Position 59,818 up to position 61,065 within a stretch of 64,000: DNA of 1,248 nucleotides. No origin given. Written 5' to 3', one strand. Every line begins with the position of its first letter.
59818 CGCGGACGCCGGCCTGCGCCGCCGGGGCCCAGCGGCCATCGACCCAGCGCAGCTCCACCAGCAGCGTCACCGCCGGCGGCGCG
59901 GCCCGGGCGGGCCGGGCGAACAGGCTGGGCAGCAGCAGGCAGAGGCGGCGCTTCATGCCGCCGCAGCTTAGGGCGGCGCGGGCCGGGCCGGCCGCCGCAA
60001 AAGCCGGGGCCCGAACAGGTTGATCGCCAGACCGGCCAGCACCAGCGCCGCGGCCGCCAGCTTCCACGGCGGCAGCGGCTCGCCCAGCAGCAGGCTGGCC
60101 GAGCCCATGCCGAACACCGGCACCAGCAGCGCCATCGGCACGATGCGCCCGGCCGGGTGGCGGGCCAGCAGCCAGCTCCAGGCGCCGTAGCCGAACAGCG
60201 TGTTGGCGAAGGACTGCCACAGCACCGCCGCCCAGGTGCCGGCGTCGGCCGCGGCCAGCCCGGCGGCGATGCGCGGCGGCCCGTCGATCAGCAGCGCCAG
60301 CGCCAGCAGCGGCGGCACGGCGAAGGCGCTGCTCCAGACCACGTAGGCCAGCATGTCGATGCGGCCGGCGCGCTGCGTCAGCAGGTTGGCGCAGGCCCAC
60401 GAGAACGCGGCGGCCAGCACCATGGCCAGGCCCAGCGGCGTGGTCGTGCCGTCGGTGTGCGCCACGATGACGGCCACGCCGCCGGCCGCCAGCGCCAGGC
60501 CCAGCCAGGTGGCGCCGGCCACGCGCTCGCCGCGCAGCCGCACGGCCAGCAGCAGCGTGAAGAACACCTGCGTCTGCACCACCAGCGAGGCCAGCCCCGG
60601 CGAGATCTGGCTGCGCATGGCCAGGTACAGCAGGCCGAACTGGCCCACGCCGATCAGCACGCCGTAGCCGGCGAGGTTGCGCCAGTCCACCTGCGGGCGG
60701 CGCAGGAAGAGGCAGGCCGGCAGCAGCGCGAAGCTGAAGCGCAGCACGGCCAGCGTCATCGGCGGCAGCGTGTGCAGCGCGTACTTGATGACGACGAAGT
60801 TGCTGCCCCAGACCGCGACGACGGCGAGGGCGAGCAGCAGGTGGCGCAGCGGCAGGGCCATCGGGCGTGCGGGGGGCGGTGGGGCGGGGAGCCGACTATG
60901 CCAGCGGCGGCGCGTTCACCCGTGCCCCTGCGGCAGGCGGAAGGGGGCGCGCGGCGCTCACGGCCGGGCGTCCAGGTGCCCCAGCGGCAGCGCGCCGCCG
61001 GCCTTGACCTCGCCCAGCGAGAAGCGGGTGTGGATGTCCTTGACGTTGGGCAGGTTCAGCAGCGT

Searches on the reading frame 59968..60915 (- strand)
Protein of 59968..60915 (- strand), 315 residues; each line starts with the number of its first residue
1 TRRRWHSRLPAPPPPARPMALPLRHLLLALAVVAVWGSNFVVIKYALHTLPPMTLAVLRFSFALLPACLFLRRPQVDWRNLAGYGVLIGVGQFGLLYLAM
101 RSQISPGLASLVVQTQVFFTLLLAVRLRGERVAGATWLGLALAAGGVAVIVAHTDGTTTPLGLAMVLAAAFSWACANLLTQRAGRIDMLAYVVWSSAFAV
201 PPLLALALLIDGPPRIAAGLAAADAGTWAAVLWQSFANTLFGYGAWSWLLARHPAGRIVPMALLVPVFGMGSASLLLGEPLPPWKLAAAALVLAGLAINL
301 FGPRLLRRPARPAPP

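Call 28: search_protein_families(library=pfam, proteins=[window:59968-60915:-], max_evalue=0.001)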
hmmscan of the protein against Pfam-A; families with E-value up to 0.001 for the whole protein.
window:59968-60915:- (315 aa): 1 family
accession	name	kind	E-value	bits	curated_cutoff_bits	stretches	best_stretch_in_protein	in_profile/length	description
PF00892.27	EamA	-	3.3e-33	115.3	28.2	2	26-151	4-134/135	EamA-like transporter family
